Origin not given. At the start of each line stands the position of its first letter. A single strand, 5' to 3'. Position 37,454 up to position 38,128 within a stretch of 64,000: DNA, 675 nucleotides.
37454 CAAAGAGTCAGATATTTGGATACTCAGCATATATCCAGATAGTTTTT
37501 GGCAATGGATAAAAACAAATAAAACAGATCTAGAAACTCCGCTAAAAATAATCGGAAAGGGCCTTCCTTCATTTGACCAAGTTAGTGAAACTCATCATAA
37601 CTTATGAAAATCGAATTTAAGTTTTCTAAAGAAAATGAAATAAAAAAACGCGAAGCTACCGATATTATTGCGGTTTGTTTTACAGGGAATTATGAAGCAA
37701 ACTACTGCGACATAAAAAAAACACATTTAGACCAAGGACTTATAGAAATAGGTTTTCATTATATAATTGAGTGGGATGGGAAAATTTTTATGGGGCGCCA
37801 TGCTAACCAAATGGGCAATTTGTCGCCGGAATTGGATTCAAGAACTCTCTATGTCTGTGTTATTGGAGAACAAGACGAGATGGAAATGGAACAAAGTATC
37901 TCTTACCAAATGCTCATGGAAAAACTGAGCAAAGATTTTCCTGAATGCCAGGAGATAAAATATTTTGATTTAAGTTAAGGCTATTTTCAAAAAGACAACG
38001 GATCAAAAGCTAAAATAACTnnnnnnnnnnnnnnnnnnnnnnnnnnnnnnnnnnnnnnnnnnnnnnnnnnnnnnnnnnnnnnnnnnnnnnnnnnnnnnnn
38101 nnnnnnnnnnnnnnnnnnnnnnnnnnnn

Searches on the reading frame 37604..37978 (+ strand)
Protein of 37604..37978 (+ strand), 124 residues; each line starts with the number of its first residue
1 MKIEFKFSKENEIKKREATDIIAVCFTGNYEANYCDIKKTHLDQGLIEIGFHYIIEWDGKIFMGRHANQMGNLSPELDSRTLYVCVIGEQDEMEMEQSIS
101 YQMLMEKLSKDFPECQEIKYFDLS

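Call 8: search_protein_families(library=pfam, proteins=[window:37604-37978:+], max_evalue=0.01)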
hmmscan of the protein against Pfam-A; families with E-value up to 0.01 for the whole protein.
window:37604-37978:+ (124 aa): 0 families

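Call 66: search_protein_families(library=ncbifam, proteins=[window:37604-37978:+], max_evalue=0.001)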
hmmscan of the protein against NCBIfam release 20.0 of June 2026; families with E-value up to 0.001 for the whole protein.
window:37604-37978:+ (124 aa): 0 families

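Call 78: search_solved_structures(query=window:37604-37978:+, max_evalue=1)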
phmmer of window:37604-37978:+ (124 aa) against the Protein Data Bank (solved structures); distinct sequences matched with E-value up to 1: 17.
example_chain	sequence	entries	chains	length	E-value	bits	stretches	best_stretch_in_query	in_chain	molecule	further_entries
1aro_L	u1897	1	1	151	2.3e-08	37.3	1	12-93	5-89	T7 LYSOZYME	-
1lba_A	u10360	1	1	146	6.2e-08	35.9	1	14-93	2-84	T7 LYSOZYME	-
6srt_A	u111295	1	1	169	0.00014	25.1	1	37-92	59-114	N-acetylmuramoyl-L-alanine amidase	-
6ssc_A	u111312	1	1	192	0.00015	25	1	36-92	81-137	N-acetylmuramoyl-L-alanine amidase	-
2rkq_A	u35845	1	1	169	0.0016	21.7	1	44-95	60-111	Peptidoglycan-recognition protein-SD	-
7nsz_AAA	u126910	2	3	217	0.0017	21.6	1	23-90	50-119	Isoform A of Peptidoglycan-recognition protein LB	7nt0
1oht_A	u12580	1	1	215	0.0045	20.2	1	23-90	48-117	CG14704 PROTEIN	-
7nsx_AAA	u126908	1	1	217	0.0046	20.2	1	23-90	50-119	Isoform A of Peptidoglycan-recognition protein LB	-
7nsy_AAA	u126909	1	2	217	0.0046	20.2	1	23-90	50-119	Isoform A of Peptidoglycan-recognition protein LB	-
3ep1_A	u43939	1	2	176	0.012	18.9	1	42-100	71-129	PGRP-Hd - Peptidoglycan recognition protein homologue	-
4z8i_A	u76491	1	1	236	0.033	17.4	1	34-90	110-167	peptidoglycan recognition protein 3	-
4zxm_A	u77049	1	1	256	0.039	17.2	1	34-90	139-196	PGRP domain of peptidoglycan recognition protein 3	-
5xz4_A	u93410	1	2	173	0.13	15.5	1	32-92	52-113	Bumblebee peptidoglycan recognition protein SA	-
1z6i_A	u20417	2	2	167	0.31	14.3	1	47-94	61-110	Peptidoglycan-recognition protein-LC | Peptidoglycan-recognition protein-LC isoform LCa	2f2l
7f5i_A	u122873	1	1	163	0.71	13.1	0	20-45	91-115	amidase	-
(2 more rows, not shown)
